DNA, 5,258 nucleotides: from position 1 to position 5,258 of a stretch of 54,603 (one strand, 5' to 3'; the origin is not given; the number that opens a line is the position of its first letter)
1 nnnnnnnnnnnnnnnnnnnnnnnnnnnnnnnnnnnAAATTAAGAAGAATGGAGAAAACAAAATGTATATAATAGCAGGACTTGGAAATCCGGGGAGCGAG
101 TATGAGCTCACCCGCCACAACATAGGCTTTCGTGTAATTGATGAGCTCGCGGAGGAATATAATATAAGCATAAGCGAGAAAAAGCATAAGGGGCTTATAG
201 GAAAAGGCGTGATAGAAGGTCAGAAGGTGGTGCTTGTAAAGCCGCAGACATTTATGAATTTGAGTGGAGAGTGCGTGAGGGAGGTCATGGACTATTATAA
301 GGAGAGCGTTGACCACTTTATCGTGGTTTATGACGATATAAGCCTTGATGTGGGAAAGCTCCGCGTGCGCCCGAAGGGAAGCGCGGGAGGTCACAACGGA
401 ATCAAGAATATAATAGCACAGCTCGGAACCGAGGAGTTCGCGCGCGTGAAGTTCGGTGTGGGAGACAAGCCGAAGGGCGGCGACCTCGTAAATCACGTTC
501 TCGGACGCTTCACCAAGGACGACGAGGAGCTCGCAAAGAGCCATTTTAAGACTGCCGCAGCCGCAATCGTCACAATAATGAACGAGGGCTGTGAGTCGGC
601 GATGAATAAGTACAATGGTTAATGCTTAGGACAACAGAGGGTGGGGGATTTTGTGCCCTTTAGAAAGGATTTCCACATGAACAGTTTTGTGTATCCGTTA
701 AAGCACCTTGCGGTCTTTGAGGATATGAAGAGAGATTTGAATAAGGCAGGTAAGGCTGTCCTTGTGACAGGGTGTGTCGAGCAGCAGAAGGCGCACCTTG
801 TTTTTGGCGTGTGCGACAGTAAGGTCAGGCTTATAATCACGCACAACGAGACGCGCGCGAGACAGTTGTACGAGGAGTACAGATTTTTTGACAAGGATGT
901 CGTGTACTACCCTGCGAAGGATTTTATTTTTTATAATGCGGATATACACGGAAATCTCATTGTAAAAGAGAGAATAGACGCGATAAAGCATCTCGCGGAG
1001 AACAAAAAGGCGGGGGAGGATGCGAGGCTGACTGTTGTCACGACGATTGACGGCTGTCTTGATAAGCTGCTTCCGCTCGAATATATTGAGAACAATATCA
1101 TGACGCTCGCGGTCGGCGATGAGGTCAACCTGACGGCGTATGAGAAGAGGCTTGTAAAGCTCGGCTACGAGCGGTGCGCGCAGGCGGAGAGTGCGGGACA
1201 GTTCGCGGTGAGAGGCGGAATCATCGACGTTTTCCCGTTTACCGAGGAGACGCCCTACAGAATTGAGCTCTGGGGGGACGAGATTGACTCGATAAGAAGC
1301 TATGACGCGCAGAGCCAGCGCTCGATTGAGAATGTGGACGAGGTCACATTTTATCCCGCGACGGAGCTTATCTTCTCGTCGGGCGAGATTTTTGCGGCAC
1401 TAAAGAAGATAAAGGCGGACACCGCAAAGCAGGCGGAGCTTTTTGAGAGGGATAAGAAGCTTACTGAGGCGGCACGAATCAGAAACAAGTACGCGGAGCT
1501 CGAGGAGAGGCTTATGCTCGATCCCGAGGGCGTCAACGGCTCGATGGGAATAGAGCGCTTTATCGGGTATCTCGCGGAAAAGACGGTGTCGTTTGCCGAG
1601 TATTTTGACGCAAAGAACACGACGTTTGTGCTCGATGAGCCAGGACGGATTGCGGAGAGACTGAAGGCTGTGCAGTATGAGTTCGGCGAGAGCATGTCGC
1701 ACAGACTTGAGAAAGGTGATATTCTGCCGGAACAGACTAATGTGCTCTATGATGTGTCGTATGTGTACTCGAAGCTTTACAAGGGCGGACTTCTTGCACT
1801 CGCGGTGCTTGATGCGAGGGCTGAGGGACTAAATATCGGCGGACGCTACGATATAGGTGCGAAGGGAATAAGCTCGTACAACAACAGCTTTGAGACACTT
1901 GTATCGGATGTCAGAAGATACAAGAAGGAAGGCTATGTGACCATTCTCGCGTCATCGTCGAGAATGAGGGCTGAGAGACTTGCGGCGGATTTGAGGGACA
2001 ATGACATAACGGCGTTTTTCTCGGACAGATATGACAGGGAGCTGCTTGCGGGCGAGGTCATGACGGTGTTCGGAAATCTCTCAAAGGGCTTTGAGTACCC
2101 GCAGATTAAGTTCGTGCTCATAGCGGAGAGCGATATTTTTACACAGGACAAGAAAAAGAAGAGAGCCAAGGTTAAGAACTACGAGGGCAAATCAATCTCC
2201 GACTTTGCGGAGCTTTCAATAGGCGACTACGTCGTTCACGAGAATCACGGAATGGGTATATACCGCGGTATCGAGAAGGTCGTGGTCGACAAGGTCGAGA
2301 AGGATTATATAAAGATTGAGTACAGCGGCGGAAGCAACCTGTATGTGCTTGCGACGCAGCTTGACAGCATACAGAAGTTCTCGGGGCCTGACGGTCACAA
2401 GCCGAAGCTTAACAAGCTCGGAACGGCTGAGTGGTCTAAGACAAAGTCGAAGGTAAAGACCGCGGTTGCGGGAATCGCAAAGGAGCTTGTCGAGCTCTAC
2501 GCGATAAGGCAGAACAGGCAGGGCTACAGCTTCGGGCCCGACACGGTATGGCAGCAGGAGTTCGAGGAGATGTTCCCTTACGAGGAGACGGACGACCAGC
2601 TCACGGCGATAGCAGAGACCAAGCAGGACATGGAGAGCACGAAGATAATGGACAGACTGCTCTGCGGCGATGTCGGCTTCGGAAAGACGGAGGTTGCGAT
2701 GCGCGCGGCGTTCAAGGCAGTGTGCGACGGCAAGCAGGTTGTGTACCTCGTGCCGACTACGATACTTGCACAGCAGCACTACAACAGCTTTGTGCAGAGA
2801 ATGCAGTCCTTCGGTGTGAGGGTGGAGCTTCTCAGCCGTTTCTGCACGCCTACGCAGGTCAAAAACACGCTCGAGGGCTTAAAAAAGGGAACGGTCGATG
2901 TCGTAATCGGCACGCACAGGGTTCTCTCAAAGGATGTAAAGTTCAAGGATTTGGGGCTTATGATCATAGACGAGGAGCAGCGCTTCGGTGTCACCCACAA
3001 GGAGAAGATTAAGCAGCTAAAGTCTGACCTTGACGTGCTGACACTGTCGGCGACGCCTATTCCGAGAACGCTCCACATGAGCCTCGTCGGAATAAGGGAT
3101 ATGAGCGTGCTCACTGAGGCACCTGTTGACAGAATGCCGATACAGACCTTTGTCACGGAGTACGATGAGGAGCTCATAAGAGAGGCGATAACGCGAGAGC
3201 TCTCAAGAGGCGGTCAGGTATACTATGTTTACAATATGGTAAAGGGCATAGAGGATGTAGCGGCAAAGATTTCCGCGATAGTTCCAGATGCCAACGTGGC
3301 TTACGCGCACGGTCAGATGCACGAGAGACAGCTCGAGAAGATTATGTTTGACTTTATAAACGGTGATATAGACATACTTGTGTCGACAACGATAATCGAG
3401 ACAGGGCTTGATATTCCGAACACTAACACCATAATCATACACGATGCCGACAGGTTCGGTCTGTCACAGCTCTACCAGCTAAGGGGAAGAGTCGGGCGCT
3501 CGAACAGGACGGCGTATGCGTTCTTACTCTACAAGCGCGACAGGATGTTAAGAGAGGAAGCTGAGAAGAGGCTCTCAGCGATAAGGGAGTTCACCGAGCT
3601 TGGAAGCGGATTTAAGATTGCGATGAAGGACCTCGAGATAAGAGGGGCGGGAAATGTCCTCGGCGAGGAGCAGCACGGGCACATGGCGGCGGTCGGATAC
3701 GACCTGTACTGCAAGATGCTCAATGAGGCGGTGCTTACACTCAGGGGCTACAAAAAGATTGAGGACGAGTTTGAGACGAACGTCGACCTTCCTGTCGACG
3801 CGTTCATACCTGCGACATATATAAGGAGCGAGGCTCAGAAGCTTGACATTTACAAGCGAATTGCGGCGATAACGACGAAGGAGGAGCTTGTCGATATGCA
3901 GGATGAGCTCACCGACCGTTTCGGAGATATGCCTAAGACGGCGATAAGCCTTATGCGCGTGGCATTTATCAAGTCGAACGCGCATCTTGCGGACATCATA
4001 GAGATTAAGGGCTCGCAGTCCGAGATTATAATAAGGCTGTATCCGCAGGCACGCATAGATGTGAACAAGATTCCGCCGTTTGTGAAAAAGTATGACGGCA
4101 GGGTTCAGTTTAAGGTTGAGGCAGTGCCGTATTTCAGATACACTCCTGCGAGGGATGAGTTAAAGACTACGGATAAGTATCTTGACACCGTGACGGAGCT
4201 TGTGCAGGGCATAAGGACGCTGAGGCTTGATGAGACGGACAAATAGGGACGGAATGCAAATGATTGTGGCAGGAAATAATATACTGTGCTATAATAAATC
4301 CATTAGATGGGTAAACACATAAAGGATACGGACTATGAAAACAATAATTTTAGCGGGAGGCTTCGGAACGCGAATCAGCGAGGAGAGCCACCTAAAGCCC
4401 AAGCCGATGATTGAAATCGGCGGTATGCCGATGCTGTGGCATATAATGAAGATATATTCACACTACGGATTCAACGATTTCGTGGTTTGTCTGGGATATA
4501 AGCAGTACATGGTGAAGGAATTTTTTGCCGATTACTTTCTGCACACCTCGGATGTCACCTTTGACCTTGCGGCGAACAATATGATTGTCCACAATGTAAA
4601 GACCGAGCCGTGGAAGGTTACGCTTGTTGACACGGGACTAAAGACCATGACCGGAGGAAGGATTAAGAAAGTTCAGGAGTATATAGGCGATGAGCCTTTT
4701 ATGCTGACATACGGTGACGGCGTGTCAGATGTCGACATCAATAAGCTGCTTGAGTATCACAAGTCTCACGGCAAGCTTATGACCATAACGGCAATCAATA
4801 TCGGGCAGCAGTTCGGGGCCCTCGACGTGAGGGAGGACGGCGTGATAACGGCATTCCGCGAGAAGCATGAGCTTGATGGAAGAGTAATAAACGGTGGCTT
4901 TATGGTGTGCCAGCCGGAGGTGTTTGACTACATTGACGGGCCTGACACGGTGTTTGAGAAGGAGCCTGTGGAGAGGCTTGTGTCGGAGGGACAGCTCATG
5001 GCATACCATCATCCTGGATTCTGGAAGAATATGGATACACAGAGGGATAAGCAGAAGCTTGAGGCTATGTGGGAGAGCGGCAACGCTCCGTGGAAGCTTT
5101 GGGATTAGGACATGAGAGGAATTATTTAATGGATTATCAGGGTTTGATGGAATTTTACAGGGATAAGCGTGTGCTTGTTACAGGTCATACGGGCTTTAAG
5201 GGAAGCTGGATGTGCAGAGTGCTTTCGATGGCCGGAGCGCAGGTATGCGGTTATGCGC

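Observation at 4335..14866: Hybrid nucleotide-deoxysugar pathway predicted to make a C-branched di/trideoxyhexose in a Gram-positive anaerobe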

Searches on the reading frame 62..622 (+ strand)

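Call 7: search_protein_families(library=pfam, proteins=[window:62-622:+])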
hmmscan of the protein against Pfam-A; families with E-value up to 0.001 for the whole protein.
window:62-622:+ (186 aa): 1 family
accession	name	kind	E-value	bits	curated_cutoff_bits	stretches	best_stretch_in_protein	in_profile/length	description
PF01195.25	Pept_tRNA_hydro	-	2.1e-71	240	27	1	3-185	1-183/183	Peptidyl-tRNA hydrolase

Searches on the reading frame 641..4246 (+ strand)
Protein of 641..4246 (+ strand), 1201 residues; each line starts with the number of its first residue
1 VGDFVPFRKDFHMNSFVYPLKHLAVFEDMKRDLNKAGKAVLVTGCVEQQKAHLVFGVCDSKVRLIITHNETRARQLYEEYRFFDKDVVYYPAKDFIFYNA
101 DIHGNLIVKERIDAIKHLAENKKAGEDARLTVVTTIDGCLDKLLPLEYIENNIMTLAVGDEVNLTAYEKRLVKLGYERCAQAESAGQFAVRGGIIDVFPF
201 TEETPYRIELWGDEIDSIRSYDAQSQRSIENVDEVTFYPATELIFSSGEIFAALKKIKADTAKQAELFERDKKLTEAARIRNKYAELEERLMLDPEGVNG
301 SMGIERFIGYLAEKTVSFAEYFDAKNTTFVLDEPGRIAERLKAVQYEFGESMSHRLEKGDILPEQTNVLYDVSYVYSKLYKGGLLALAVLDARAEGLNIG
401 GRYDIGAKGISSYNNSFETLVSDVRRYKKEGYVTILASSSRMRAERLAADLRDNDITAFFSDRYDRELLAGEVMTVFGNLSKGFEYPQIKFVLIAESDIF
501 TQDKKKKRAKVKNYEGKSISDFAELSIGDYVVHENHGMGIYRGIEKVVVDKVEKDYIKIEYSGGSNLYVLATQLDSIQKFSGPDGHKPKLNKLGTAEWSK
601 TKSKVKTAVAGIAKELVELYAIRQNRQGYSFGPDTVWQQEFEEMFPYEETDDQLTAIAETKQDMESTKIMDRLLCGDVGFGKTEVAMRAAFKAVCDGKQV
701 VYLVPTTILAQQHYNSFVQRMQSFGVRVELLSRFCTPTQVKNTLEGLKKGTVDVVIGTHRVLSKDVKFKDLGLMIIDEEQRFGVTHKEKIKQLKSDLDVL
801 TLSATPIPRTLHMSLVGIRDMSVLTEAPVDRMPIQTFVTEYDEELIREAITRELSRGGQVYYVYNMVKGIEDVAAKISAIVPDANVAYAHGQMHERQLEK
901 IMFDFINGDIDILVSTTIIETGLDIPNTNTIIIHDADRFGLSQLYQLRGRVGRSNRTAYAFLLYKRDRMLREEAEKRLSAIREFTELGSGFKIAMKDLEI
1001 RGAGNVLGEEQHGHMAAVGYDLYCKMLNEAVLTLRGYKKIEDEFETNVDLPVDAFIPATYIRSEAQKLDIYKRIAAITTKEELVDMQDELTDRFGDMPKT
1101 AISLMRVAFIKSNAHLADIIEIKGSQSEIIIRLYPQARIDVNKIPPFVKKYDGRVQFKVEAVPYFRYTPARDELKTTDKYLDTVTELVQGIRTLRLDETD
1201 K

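Call 7: search_protein_families(library=pfam, proteins=[window:641-4246:+])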
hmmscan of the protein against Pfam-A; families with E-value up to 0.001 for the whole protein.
window:641-4246:+ (1201 aa): 7 families
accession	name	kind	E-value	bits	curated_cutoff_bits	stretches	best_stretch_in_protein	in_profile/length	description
PF17757.6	UvrB_inter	-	5.8e-29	100.5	22.9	1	155-242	2-90/91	UvrB interaction domain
PF00270.35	DEAD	-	1.2e-27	97.2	26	1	651-811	2-164/167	DEAD/DEAH box helicase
PF03461.20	TRCF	-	2.4e-27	95.5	25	1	1050-1143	1-94/95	TRCF domain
PF00271.37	Helicase_C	-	1.6e-22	80.2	23.5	1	848-954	8-109/110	Helicase conserved C-terminal domain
PF02559.22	CarD_TRCF_RID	-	4.5e-19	68.7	23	1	525-580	1-56/57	CarD-like/TRCF RID domain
PF04851.21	ResIII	-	1.3e-08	35.4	22.5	1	650-806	5-162/164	Type III restriction enzyme, res subunit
PF22590.2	Cas3-like_C_2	-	4.1e-05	24.2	27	1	857-955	2-105/106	CRISPR-associated nuclease/helicase Cas3, C-terminal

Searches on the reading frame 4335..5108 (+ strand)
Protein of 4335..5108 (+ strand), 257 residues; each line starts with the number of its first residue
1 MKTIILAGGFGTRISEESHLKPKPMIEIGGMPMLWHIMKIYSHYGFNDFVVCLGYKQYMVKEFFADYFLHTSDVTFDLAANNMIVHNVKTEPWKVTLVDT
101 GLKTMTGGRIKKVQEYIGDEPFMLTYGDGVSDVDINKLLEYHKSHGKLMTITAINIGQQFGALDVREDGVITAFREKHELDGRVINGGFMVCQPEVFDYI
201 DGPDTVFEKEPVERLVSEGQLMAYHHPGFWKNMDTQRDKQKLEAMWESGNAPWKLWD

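Call 3: search_protein_families(library=pfam, proteins=[window:4335-5108:+])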
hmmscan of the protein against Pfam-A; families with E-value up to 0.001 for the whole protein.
window:4335-5108:+ (257 aa): 2 families
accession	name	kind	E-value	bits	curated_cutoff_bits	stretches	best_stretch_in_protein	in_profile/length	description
PF00483.29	NTP_transferase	-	2e-15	57.5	21.2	1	2-230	1-226/245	Nucleotidyl transferase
PF12804.13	NTP_transf_3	-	3.9e-08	34.1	27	1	4-71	2-66/160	MobA-like NTP transferase domain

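Call 4: search_protein_families(library=ncbifam, proteins=[window:4335-5108:+])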
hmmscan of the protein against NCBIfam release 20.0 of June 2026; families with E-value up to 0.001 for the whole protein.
window:4335-5108:+ (257 aa): 25 families
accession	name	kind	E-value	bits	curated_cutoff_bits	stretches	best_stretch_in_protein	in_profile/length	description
TIGR02623.1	G1P_cyt_trans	equivalog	9.1e-121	402.1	300.25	1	1-256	1-255/255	glucose-1-phosphate cytidylyltransferase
TIGR03992.1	Arch_glmU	subfamily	6.2e-23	81.3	292.1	1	1-230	1-211/393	bifunctional sugar-1-phosphate nucleotidylyltransferase/acetyltransferase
NF052502.1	man1P_GTase_Rv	exception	3.6e-22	78.7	440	1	2-238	2-222/352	mannose-1-phosphate guanylyltransferase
NF049965.1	GlMnHpPGnyltfHddC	equivalog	3.8e-21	75.8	300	1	1-201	1-176/221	D-glycero-D-manno-heptose 1-phosphate guanosyltransferase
NF041313.1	UDPGP_AglF_Halo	equivalog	2e-16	60.1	400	1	1-69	1-69/234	UTP--glucose-1-phosphate uridylyltransferase AglF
NF045761.1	NAMPUrTaseMurU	equivalog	1.6e-14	54.4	250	2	1-63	1-63/226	N-acetylmuramate alpha-1-phosphate uridylyltransferase MurU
NF041173.1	Sug_nt_acttase_Thmprot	equivalog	1.2e-13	50.8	600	1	1-202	1-178/405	bifunctional sugar-1-phosphate nucleotidylyltransferase/acetyltransferase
NF041135.1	IPPtranDIPPsyn_Thcocales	equivalog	2.1e-10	40.2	580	1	1-66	1-63/419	bifunctional L-myo-inositol-1-phosphate cytidylyltransferase/CDP-L-myo-inositol myo-inositolphosphotransferase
TIGR02091.1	glgC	equivalog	4.4e-10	39.1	424.9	1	3-179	3-177/364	glucose-1-phosphate adenylyltransferase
TIGR01208.1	rmlA_long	equivalog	1.6e-09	37.1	320.25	1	2-233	1-221/353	glucose-1-phosphate thymidylyltransferase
NF045697.1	MurNAcPUrMurU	equivalog_domain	3.2e-09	36.6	370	1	4-244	1-226/229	N-acetylmuramate alpha-1-phosphate uridylyltransferase MurU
NF001947.0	PRK00725.1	subfamily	1.7e-08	33.7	470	1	3-179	19-194/426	glucose-1-phosphate adenylyltransferase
NF003670.0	PRK05293.1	equivalog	4.8e-08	32.3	470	1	3-178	7-181/382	glucose-1-phosphate adenylyltransferase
TIGR01173.1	glmU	equivalog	4.4e-07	29.1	366.85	1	1-70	1-67/452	bifunctional UDP-N-acetylglucosamine diphosphorylase/glucosamine-1-phosphate N-acetyltransferase GlmU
TIGR01099.1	galU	equivalog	1.6e-06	27.9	326.8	1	1-175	2-174/261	UTP--glucose-1-phosphate uridylyltransferase GalU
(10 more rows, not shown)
